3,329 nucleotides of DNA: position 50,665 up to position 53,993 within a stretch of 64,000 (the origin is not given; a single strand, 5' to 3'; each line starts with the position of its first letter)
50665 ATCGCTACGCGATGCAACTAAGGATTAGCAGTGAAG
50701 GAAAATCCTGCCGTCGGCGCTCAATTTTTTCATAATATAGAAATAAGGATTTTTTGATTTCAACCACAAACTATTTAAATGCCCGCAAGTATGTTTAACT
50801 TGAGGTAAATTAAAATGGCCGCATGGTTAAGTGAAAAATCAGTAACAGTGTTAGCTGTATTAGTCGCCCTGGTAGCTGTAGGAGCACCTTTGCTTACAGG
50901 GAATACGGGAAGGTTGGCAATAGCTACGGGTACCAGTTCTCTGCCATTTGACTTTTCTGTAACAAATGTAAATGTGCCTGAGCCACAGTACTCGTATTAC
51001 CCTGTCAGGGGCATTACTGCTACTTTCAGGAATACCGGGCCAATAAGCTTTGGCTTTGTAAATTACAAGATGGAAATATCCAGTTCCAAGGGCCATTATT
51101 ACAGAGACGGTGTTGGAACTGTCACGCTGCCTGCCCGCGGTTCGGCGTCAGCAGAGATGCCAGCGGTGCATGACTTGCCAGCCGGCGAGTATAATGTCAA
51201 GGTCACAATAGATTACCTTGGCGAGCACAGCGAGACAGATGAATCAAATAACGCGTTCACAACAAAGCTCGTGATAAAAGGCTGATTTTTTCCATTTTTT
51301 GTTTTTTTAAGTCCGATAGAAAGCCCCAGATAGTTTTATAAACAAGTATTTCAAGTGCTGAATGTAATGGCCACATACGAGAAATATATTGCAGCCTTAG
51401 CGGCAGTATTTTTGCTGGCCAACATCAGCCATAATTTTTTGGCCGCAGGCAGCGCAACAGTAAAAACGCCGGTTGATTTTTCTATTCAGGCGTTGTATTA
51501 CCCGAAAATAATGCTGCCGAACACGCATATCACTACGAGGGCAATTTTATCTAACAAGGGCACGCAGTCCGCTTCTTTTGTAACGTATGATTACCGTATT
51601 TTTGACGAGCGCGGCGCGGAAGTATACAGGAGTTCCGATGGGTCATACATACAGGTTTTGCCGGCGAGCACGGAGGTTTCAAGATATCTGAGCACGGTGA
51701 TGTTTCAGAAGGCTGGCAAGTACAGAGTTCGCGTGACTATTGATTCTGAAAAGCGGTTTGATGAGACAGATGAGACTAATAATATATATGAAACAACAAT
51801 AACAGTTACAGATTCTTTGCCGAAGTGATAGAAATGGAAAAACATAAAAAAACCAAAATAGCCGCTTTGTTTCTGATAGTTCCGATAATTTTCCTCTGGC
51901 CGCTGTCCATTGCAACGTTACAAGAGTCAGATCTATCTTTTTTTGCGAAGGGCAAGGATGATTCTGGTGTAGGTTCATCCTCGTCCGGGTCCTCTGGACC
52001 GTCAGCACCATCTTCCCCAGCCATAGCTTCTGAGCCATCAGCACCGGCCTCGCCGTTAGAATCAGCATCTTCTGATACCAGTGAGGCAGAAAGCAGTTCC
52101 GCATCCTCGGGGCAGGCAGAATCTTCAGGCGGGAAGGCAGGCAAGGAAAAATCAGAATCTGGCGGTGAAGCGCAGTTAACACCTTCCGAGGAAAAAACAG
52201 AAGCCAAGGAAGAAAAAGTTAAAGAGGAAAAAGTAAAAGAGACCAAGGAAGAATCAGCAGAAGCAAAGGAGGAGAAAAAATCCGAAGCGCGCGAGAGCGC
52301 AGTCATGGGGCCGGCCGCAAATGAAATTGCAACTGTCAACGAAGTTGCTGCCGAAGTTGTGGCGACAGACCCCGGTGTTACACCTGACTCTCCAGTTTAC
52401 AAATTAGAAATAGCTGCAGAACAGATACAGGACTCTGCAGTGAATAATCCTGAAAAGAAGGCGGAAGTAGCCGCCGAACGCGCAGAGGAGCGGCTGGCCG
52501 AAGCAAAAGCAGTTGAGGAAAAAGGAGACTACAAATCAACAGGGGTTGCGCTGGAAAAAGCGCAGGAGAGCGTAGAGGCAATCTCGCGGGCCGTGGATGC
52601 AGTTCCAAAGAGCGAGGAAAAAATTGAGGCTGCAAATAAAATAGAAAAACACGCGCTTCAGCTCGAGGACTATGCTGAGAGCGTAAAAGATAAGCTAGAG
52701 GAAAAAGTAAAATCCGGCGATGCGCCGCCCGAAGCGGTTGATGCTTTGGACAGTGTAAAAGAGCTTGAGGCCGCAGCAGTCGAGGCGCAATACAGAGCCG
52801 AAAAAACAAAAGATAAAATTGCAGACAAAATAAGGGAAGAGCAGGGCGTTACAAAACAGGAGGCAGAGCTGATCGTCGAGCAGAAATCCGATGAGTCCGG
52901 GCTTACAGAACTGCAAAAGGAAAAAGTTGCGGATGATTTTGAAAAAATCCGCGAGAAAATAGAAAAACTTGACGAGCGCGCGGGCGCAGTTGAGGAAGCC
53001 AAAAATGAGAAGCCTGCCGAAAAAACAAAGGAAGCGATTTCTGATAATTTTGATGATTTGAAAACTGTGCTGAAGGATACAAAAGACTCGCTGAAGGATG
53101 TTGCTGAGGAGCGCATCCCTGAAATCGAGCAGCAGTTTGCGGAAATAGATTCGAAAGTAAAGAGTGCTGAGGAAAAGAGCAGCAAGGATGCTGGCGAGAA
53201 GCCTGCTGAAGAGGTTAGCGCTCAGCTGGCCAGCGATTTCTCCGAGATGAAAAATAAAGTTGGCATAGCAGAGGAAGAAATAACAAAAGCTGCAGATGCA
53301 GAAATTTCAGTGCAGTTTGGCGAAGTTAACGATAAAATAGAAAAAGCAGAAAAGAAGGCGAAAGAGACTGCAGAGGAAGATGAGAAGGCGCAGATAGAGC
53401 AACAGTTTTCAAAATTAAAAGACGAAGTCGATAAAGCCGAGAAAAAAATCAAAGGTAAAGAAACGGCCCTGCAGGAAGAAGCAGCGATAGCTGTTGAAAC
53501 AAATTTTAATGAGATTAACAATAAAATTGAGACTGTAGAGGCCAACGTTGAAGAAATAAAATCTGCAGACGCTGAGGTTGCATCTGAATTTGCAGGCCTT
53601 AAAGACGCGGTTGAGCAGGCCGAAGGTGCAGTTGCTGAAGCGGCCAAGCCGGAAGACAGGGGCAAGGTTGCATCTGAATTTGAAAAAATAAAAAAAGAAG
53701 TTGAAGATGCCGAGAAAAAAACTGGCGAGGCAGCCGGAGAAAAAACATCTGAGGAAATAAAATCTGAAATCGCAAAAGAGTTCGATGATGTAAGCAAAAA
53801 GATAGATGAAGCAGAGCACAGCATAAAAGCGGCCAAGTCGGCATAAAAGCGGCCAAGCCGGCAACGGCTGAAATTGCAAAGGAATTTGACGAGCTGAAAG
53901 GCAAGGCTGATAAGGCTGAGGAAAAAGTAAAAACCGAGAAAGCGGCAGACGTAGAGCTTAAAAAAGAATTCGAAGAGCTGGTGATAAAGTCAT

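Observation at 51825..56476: Giant E/K-rich coiled-coil surface protein gene broken by a 20-bp tandem duplication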

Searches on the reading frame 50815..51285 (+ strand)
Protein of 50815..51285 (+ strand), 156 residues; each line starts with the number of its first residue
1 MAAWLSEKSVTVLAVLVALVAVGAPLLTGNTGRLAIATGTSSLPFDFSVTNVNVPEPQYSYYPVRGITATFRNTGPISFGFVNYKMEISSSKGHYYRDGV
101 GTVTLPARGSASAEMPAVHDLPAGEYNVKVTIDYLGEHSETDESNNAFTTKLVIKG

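Call 7: search_protein_families(library=pfam, proteins=[window:50815-51282:+], max_evalue=0.01)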
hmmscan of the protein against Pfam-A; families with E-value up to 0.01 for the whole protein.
window:50815-51282:+ (156 aa): 1 family
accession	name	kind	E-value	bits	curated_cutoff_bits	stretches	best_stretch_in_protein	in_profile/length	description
PF07705.17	CARDB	-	2.5e-05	24.9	22.7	1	58-149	14-100/101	CARDB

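Call 33: find_encoding_contigs(protein=window:50815-51285:+, flank=10000, max_places=10)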
Protein window:50815-51285:+ (156 aa): 2 contigs read that carry it; 2 places shown.
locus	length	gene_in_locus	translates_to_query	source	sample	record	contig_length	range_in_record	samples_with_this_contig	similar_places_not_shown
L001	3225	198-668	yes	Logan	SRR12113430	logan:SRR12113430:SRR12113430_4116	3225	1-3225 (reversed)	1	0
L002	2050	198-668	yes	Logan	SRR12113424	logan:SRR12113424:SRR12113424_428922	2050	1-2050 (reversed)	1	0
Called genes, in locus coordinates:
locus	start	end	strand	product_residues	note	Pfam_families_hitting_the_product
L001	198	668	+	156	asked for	-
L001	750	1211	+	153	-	PF07705:CARDB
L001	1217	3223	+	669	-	?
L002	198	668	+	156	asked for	-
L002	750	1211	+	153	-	PF07705:CARDB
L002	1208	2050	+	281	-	?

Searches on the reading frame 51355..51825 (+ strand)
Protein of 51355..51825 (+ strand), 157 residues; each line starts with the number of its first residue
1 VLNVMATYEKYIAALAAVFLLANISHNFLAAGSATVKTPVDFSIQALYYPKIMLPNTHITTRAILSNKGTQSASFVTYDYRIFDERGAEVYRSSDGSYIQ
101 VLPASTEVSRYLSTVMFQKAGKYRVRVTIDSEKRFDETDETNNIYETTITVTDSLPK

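Call 7: search_protein_families(library=pfam, proteins=[window:51355-51825:+], max_evalue=0.01)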
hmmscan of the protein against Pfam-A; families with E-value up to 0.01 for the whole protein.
window:51355-51825:+ (157 aa): 2 families
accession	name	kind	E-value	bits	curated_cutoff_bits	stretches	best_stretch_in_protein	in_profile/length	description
PF07705.17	CARDB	-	2.2e-10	41.1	22.7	1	41-146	3-100/101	CARDB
PF22091.2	DUF6941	-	0.0095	16.7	27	0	76-133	53-116/125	Family of unknown function (DUF6941)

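Call 38: list_cluster_members(proteins=[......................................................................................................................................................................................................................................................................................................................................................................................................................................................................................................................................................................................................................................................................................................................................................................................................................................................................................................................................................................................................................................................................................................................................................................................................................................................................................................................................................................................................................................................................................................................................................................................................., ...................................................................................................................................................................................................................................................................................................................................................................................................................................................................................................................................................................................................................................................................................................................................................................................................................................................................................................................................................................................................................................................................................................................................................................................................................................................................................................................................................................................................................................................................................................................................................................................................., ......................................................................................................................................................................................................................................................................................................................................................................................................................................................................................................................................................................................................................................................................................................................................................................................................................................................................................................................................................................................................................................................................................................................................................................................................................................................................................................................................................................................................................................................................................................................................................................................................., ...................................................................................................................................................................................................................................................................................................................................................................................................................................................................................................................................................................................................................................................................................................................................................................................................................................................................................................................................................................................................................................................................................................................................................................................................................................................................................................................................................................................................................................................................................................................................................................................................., L003:2668-3117:+, L003:1-2622:+, L001:1217-3223:+, window:51355-51825:+, window:56513-56875:+, window:58034-58471:+])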
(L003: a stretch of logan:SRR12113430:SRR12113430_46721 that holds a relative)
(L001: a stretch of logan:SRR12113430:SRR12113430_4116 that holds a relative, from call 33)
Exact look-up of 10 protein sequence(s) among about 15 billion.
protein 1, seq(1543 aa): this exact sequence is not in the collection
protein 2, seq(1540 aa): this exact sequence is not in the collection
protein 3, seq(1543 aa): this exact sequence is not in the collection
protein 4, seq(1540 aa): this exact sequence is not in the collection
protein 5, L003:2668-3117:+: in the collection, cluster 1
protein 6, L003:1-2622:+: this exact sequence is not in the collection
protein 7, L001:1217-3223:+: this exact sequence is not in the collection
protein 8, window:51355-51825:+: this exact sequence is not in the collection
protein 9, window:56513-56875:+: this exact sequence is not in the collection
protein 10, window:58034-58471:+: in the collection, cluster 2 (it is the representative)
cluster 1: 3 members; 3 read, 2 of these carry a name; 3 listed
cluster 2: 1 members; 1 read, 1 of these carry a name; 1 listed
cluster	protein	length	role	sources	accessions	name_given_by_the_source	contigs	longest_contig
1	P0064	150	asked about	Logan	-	-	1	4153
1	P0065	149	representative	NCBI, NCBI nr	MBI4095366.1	MAG: hypothetical protein HY438_00735 [DPANN group archaeon] | hypothetical protein [DPANN group archaeon]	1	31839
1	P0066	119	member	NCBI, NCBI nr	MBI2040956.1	MAG: hypothetical protein HYT16_02530 [DPANN group archaeon] | hypothetical protein [DPANN group archaeon]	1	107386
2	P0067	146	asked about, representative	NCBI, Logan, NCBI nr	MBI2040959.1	MAG: hypothetical protein HYT16_02545 [DPANN group archaeon] | hypothetical protein [DPANN group archaeon]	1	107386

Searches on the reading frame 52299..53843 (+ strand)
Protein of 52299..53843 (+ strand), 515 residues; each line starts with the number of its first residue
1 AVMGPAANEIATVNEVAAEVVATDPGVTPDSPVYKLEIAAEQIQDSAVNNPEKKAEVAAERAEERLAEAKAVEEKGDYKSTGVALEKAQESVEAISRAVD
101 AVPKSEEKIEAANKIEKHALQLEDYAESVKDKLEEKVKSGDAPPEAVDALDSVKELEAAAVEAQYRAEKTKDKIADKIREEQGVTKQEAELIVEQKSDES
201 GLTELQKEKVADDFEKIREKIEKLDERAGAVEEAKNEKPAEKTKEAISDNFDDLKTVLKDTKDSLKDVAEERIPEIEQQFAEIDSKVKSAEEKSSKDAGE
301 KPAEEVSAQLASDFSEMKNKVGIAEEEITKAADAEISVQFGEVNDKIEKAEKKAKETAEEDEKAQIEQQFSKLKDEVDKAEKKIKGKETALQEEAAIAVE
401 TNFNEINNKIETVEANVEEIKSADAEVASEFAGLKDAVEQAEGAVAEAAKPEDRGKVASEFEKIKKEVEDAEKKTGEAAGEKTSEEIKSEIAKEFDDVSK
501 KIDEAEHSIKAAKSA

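Call 30: search_protein_families(library=pfam, proteins=[window:52299-53843:+], max_evalue=1)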
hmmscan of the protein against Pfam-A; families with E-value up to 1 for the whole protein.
window:52299-53843:+ (515 aa): 7 families
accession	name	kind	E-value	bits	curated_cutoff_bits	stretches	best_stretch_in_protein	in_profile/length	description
PF18915.5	DUF5667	-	2.3e-07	31.6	27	1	26-129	1-96/99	Domain of unknown function (DUF5667)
PF04513.17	Baculo_PEP_C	-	0.015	15.8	38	1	364-445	41-123/140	Baculovirus polyhedron envelope protein, PEP, C terminus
PF15011.11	CA109-like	-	0.099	12.9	27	1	366-451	34-120/161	Ribosome biogenesis protein C1orf109-like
PF06825.17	HSBP1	-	0.13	12.6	28.6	0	486-511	20-45/51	Heat shock factor binding protein 1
PF08653.15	DASH_Dam1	-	0.16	12.2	26.6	0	400-431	2-32/56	DASH complex subunit Dam1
PF24030.1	DUF7341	-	0.51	11.2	27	1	120-180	38-101/133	Domain of unknown function (DUF7341)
PF05440.17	MtrB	-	0.92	10.4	27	0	198-232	15-49/94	Tetrahydromethanopterin S-methyltransferase subunit B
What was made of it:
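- DUF5667 is present in ORF1 and at the N-terminus of the homologues (call 30).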
